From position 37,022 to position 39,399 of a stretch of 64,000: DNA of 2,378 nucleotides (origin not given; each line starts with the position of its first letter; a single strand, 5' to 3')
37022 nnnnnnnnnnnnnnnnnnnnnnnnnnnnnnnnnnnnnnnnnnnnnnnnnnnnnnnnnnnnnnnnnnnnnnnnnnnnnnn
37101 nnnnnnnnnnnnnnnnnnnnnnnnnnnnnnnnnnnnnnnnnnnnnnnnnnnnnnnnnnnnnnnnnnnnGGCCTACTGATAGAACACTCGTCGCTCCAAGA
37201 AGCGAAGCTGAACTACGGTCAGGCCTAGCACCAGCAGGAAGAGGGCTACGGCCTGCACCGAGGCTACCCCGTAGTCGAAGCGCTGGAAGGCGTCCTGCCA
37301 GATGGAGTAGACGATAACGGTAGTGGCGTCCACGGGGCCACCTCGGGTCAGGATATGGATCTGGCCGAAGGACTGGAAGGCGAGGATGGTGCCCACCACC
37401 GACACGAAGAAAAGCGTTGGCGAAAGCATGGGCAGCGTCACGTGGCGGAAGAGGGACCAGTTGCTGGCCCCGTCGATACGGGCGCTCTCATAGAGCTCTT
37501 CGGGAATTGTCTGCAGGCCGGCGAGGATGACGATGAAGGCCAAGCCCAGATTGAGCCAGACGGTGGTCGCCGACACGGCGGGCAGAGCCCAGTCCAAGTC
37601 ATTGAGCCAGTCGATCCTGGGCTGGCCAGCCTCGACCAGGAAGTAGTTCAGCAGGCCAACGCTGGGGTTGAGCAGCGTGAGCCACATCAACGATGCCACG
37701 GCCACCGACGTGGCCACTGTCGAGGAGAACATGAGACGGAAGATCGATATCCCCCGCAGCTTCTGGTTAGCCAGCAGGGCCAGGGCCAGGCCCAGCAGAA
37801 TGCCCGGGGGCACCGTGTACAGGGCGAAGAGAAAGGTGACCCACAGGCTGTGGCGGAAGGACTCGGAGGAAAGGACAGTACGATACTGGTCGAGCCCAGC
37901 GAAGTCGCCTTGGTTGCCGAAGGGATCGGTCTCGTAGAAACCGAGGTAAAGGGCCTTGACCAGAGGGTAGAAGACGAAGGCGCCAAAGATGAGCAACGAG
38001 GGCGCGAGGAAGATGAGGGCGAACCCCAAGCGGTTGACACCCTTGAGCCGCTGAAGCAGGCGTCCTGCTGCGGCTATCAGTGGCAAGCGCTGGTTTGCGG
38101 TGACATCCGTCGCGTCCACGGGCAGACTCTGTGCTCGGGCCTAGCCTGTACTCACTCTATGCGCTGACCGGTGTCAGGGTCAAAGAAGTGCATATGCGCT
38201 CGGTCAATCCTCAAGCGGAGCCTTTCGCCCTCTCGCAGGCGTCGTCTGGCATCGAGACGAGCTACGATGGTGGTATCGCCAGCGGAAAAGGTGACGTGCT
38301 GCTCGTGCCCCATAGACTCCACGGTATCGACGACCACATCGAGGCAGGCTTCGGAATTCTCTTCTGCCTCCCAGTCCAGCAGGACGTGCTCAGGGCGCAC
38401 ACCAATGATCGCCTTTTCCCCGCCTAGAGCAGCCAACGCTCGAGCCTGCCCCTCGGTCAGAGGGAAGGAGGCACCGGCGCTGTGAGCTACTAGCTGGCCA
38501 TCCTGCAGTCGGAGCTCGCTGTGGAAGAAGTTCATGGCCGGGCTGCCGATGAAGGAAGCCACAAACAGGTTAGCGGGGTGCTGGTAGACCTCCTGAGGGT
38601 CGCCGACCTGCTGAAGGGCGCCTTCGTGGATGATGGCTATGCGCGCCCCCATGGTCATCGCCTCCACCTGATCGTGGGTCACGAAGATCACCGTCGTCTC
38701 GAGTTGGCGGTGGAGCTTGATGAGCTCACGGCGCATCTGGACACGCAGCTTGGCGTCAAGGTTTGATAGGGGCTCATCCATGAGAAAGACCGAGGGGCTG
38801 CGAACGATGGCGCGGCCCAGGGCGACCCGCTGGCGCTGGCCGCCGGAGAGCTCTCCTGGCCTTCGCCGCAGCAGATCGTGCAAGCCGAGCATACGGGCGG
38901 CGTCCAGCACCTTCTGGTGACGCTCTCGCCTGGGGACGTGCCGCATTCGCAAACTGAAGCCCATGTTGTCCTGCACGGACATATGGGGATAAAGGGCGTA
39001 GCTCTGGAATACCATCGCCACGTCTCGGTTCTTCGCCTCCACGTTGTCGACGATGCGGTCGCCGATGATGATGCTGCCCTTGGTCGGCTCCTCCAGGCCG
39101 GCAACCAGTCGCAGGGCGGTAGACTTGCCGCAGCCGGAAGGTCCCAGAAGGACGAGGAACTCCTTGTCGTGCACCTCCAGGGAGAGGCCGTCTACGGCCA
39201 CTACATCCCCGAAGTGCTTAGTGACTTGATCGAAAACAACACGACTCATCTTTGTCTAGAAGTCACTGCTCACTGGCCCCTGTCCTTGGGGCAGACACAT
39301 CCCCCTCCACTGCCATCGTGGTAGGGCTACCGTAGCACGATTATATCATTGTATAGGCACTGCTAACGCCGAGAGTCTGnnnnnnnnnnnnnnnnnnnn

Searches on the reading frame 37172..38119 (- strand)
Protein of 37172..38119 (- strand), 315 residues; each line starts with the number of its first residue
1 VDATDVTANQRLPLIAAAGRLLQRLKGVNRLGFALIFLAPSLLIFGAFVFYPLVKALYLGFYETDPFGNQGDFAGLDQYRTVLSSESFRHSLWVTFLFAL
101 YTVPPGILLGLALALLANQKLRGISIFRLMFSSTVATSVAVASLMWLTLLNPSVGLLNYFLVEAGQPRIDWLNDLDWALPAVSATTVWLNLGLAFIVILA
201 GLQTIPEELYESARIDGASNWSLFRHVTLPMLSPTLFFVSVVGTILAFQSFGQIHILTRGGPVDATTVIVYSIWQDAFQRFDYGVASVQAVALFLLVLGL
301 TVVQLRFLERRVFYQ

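Call 5: search_protein_families(library=pfam, proteins=[window:37172-38119:-], max_evalue=0.001)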
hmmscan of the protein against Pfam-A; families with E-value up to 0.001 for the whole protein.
window:37172-38119:- (315 aa): 1 family
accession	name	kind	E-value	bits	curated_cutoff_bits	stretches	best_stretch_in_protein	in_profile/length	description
PF00528.27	BPD_transp_1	-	1.1e-16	61.6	26.4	1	106-312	1-182/184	Binding-protein-dependent transport system inner membrane component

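Call 6: search_protein_families(library=ncbifam, proteins=[window:37172-38119:-], max_evalue=0.001)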
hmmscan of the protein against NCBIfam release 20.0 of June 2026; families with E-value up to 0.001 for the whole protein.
window:37172-38119:- (315 aa): 27 families (the best 25 are shown)
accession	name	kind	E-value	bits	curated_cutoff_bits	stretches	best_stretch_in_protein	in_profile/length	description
NF007852.0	PRK10561.1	equivalog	9.8e-50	170.1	335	1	35-315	15-295/295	sn-glycerol-3-phosphate ABC transporter permease UgpA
NF040931.1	ABC_arch_GlcT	equivalog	4.9e-28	98.5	360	1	42-302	5-263/278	glucose ABC transporter permease GlcT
NF008232.0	PRK10999.1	equivalog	7.3e-24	84.4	392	1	75-307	266-514/520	maltose ABC transporter permease MalF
NF011624.0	PRK15050.1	equivalog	4.6e-17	62.1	247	1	35-304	25-282/297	2-aminoethylphosphonate ABC transporter permease subunit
TIGR03226.1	PhnU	equivalog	2.9e-15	56.5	283.45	1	5-303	16-299/311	2-aminoethylphosphonate ABC transporter permease subunit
TIGR00969.1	3a0106s02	subfamily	8.6e-13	48.4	240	1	75-303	46-265/272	sulfate ABC transporter permease subunit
TIGR02140.1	permease_CysW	equivalog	3e-12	46.6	329.1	1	74-311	31-258/261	sulfate ABC transporter permease subunit CysW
TIGR03262.1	PhnU2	equivalog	3.5e-11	42.5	593.25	1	39-280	8-234/546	putative 2-aminoethylphosphonate ABC transporter permease subunit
NF006953.0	PRK09433.1-4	equivalog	1.6e-10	40.5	970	1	85-305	53-260/536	thiamine/thiamine pyrophosphate ABC transporter permease ThiP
NF006951.0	PRK09433.1-2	equivalog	4.1e-10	38.9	788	1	88-305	56-262/535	thiamine/thiamine pyrophosphate ABC transporter permease ThiP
NF006954.0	PRK09433.1-5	equivalog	5.2e-09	35.3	821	1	87-307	51-256/530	thiamine/thiamine pyrophosphate ABC transporter permease ThiP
NF006955.0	PRK09433.2-3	equivalog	5.4e-09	35.2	801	1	95-308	61-260/543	thiamine/thiamine pyrophosphate ABC transporter permease ThiP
TIGR01253.1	thiP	equivalog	6.2e-09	35.4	395.1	1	79-307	36-257/519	thiamine/thiamine pyrophosphate ABC transporter permease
NF008620.0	PRK11602.1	equivalog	6.5e-09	35.4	442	1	75-305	49-269/291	sulfate/thiosulfate ABC transporter permease CysW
TIGR01581.1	Mo_ABC_porter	hypoth_equivalog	6.8e-09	35.5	210.3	1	80-297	11-219/225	ABC transporter permease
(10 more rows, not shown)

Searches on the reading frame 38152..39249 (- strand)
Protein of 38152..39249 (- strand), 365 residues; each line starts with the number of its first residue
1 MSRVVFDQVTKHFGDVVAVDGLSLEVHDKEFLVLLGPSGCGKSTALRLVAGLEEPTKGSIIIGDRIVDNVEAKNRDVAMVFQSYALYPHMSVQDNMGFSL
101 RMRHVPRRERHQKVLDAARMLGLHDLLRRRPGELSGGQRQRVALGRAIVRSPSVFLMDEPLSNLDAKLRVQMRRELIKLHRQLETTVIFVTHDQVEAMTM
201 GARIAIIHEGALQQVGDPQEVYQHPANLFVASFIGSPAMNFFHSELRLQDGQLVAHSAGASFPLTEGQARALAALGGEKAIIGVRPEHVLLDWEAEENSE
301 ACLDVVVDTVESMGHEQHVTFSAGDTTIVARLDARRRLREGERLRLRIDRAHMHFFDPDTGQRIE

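Call 5: search_protein_families(library=pfam, proteins=[window:38152-39249:-], max_evalue=0.001)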
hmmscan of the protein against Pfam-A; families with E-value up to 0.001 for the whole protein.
window:38152-39249:- (365 aa): 6 families
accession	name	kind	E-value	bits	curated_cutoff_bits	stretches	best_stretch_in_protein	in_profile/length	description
PF00005.33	ABC_tran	-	2.5e-32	112.8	25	1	20-161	2-136/137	ABC transporter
PF17912.7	OB_MalK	-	4.4e-11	43.9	27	1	235-289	1-53/53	MalK OB fold domain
PF08402.16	TOBE_2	-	2.8e-10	40.6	21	1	282-356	1-76/76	TOBE domain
PF13304.12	AAA_21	-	3.9e-07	30.9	27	0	128-194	232-300/304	AAA domain, putative AbiEii toxin, Type IV TA system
PF02463.25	SMC_N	-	6.6e-05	22.9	40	1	28-205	23-212/220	RecF/RecN/SMC N terminal domain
PF03215.21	Rad17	-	0.00015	22.2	23.8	1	19-50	35-66/186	Rad17 P-loop domain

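Call 6: search_protein_families(library=ncbifam, proteins=[window:38152-39249:-], max_evalue=0.001)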
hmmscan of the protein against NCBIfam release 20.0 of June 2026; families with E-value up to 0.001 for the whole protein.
window:38152-39249:- (365 aa): 187 families (the best 25 are shown)
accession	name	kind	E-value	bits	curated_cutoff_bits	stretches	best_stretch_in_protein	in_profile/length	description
NF008653.0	PRK11650.1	subfamily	3.1e-139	464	432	1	1-365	1-356/357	sn-glycerol-3-phosphate ABC transporter ATP-binding protein UgpC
NF008233.0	PRK11000.1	equivalog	1.2e-111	373.2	568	1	1-359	1-356/369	maltose/maltodextrin ABC transporter ATP-binding protein MalK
NF006987.0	PRK09452.1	equivalog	1.2e-97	327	482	1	5-330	19-342/378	spermidine/putrescine ABC transporter ATP-binding protein PotA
TIGR03265.1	PhnT2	equivalog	1e-94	317.7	457.7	1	4-356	5-352/353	putative 2-aminoethylphosphonate ABC transporter ATP-binding protein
TIGR01187.1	potA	subfamily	1.6e-93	313.4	355.6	1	34-332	1-297/325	polyamine ABC transporter ATP-binding protein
NF040933.2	ABC_arch_GlcV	equivalog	6.5e-92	308.2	450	1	3-356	2-357/357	glucose ABC transporter ATP-binding protein GlcV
NF008513.0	PRK11432.1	equivalog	1.7e-85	287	496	1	4-336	7-326/351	ferric ABC transporter ATP-binding protein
NF043075.1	MMSYN1_0197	equivalog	1.4e-82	277.4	550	1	6-238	5-237/341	spermidine/putrescine ABC transporter ATP-binding protein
TIGR00968.1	3a0106s01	subfamily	6.7e-77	258.2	342.75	1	5-236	2-233/237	sulfate ABC transporter ATP-binding protein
NF008621.0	PRK11607.1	equivalog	1.8e-76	257.4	613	1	8-342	24-356/377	putrescine ABC transporter ATP-binding subunit PotG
TIGR03258.1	PhnT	equivalog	1.3e-75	254.7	499.15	1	2-348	7-349/359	2-aminoethylphosphonate ABC transport system ATP-binding subunit PhnT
NF040840.2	tungstate_WtpC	equivalog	5.8e-73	246.1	440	1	8-324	6-312/347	tungstate ABC transporter ATP-binding protein WtpC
TIGR01186.1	proV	subfamily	1.6e-69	234.8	326.6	1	13-236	3-232/363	betaine/proline/choline family ABC transporter ATP-binding protein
NF008105.0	PRK10851.1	equivalog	8.7e-67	225.3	502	1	6-253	5-252/362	sulfate/thiosulfate ABC transporter ATP-binding protein CysA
TIGR03415.1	ABC_choXWV_ATP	equivalog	2.6e-63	214.3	483.75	1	7-235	28-266/382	choline ABC transporter ATP-binding protein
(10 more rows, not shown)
